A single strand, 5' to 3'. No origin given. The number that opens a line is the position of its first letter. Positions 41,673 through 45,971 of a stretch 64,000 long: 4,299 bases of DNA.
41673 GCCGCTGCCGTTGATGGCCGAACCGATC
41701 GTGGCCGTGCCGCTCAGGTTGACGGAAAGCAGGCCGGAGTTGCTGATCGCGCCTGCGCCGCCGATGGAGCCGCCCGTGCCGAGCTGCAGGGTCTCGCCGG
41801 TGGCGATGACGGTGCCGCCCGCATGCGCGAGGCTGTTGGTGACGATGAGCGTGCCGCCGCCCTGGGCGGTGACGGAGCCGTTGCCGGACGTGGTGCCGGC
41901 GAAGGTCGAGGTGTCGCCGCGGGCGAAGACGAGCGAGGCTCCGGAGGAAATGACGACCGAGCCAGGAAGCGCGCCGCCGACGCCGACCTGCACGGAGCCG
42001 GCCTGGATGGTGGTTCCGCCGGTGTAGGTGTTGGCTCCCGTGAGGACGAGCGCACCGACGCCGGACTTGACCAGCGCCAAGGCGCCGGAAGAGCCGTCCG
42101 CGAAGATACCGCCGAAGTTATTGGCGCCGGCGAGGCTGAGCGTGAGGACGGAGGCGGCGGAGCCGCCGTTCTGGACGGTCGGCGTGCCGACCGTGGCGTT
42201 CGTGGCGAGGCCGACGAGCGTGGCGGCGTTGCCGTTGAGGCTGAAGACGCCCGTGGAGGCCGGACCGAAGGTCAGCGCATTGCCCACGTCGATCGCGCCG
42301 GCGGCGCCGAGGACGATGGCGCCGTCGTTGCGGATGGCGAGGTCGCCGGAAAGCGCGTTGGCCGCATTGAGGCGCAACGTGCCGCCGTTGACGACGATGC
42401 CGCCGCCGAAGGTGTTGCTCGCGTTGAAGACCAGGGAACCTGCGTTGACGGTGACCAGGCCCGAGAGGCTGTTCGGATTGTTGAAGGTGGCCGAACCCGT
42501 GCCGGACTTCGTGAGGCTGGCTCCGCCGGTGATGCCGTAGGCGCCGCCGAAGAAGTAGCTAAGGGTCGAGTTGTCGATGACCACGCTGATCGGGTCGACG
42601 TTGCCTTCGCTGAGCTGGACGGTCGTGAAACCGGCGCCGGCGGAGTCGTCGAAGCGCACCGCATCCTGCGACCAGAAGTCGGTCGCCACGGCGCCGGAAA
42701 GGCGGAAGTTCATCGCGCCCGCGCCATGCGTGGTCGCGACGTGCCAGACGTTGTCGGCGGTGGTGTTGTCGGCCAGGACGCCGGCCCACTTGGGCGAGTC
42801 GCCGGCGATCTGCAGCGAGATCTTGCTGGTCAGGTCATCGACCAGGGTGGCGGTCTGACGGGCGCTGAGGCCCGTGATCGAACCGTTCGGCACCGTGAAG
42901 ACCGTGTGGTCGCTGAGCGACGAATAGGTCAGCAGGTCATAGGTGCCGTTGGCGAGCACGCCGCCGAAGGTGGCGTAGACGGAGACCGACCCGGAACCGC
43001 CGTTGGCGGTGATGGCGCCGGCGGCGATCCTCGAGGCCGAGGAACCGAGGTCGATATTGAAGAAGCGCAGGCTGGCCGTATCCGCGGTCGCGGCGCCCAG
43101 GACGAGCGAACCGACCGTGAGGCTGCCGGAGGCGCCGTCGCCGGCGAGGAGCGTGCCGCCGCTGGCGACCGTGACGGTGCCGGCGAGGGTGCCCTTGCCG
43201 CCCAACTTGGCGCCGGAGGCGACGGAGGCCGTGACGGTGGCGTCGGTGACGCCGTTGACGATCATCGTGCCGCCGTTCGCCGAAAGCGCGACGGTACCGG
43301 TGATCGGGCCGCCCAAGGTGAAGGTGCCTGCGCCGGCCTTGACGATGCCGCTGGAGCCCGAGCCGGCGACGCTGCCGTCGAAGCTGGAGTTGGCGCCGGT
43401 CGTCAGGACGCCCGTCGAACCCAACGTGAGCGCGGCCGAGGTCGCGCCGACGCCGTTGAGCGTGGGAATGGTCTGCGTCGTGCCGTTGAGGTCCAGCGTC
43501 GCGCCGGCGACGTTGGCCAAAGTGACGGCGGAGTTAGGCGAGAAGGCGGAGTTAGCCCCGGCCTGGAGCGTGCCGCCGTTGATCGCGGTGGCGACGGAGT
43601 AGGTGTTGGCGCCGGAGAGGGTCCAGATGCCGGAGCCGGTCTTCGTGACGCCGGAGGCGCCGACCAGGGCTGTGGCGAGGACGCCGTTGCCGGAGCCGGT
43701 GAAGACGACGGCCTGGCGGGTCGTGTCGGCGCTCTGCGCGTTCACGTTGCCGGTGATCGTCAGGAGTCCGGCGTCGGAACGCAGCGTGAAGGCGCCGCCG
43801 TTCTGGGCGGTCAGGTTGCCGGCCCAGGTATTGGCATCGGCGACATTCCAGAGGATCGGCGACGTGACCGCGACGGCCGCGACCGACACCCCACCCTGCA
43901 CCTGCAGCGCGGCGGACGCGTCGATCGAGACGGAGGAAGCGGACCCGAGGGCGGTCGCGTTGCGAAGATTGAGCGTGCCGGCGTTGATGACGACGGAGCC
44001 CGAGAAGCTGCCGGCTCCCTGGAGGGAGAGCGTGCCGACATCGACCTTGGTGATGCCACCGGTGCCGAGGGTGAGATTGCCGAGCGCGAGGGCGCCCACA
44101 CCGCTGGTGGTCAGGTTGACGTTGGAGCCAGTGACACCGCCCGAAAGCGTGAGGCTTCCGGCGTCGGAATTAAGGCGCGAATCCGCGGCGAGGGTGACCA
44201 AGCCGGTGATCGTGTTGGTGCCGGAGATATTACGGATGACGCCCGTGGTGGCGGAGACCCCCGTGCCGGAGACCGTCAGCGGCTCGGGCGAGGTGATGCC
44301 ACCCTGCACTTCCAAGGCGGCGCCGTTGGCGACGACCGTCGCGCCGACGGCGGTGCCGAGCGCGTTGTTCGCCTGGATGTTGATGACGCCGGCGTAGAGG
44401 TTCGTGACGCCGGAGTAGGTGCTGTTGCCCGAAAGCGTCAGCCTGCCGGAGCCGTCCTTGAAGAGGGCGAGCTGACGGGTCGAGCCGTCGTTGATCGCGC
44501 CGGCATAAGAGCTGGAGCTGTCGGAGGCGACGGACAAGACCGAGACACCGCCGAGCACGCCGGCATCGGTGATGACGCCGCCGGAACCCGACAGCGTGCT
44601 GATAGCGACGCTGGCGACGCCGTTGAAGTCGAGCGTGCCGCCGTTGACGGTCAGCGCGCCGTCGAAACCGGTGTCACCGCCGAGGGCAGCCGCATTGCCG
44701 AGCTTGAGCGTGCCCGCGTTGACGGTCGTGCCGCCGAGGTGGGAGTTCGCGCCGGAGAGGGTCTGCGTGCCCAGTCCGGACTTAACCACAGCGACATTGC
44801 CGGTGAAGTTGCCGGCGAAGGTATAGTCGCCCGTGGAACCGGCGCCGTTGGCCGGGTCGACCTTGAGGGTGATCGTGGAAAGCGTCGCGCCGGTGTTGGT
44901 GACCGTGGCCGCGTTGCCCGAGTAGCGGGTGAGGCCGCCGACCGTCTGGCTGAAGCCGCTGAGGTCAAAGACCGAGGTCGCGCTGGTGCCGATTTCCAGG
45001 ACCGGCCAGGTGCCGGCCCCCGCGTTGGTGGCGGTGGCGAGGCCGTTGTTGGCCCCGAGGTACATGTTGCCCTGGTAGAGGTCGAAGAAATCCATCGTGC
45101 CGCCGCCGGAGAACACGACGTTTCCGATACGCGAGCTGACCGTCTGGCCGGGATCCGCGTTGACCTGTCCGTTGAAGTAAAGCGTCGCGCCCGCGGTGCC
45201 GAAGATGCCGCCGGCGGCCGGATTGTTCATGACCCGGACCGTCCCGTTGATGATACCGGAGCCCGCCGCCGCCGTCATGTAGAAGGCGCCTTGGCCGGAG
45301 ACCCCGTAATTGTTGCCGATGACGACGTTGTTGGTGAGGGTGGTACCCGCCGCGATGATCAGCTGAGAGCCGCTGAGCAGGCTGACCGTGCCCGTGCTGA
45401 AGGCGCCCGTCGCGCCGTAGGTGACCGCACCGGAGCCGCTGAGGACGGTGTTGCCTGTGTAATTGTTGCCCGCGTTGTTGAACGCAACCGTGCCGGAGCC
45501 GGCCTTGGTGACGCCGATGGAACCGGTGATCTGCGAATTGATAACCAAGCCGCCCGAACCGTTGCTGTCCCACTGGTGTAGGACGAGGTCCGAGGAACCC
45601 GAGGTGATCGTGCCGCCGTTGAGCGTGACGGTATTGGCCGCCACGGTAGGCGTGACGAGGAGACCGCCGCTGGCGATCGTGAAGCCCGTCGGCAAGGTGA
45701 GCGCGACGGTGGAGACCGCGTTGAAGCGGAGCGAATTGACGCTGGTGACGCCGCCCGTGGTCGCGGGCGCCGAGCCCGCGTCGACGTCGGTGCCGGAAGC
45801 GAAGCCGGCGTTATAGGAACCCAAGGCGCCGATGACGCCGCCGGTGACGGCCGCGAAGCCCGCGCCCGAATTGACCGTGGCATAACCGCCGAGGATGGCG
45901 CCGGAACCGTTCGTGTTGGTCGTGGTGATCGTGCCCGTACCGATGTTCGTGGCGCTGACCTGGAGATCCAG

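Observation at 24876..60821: Intact 36-kb gene for an ~11,981-aa PATR/beta-helix surface protein occupying 56% of the window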

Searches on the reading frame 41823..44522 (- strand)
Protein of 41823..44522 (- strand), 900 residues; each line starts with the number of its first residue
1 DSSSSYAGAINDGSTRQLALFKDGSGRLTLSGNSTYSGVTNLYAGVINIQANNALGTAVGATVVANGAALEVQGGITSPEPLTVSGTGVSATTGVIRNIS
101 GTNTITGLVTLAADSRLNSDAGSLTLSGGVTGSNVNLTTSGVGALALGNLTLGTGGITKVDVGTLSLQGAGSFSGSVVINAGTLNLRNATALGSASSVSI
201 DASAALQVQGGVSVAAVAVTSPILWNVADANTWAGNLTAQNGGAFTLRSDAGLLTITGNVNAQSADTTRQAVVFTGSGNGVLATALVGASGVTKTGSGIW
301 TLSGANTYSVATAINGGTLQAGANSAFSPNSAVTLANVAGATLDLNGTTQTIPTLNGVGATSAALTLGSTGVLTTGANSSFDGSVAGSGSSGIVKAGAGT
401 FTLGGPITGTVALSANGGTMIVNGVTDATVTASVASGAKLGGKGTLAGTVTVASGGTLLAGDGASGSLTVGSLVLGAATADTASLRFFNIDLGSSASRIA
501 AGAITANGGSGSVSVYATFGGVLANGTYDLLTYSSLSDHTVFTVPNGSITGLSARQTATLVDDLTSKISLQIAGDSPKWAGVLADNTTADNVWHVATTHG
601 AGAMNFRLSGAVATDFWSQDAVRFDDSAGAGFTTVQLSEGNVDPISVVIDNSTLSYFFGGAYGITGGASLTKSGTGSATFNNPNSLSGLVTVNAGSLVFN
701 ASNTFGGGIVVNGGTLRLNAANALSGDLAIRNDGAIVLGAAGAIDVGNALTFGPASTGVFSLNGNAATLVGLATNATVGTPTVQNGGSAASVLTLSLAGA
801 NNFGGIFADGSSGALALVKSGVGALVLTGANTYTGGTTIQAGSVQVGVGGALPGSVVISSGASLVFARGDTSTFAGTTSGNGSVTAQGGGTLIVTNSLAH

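Call 85: find_related_loci(query=window:41823-44522:-, collection=metagenome_contigs, flank=10000)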
Query window:41823-44522:- (900 aa) in metagenome_contigs; peptide patterns used: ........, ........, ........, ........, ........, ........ (x = any residue, [..] = any of these).
134 stretches matched a pattern; 1 encode a relative of the query (tblastn E <= 1e-3); 1 distinct loci.
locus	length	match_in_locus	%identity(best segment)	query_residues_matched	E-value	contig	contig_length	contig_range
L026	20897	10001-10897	41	393-861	1e-7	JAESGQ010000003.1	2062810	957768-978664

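Call 86: find_homologous_proteins(query=window:41823-44522:-, max_evalue=1e-10)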
Query window:41823-44522:- (900 aa): 1044 proteins with E <= 1e-10 among 8000 candidates; the best 120 are listed.
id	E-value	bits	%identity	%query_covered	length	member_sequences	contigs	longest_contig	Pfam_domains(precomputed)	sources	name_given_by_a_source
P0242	9.0e-183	628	51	79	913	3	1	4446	PF12951.14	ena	-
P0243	2.5e-159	550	37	40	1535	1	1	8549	PF12951.14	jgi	jgi:autotransporter-associated beta strand protein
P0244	1.6e-146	508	54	62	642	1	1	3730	PF12951.14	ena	-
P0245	1.8e-130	455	43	47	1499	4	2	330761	PF12951.14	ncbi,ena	-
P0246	8.2e-109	383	34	49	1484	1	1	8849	PF12951.14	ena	-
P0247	9.0e-105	370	38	43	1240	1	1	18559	PF12951.14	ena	-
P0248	7.3e-99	350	34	51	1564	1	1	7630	PF12951.14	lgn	-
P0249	2.3e-98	349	40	44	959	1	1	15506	PF12951.14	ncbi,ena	-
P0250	7.8e-93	331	31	96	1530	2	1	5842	PF12951.14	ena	-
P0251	5.8e-90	321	32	94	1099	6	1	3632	PF12951.14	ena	-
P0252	1.0e-84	304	39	49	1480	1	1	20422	PF12951.14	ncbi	ncbi:hypothetical protein MASR2M8_05000 [Opitutaceae bacterium]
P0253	9.3e-83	297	33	54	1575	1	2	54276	PF12951.14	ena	-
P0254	3.8e-81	292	32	45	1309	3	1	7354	PF12951.14,PF03797.26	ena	-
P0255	1.2e-80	290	33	66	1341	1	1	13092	PF12951.14,PF03797.26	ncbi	-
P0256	3.3e-79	285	47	43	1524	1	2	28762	PF12951.14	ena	-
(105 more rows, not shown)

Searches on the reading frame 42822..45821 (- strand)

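Call 26: search_protein_families(library=ncbifam, proteins=[window:42822-45821:-], max_evalue=0.01)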
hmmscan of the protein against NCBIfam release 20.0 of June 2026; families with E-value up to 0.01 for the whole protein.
window:42822-45821:- (1000 aa): 2 families
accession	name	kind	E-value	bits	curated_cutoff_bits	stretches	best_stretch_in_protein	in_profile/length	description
TIGR02601.1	autotrns_rpt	repeat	1.5e-25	88.6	19.85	5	724-755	1-32/32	beta strand repeat protein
NF011847.1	PRK15319.1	equivalog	6.2e-10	36.9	2249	2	298-695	721-1119/2050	fibronectin-binding autotransporter adhesin ShdA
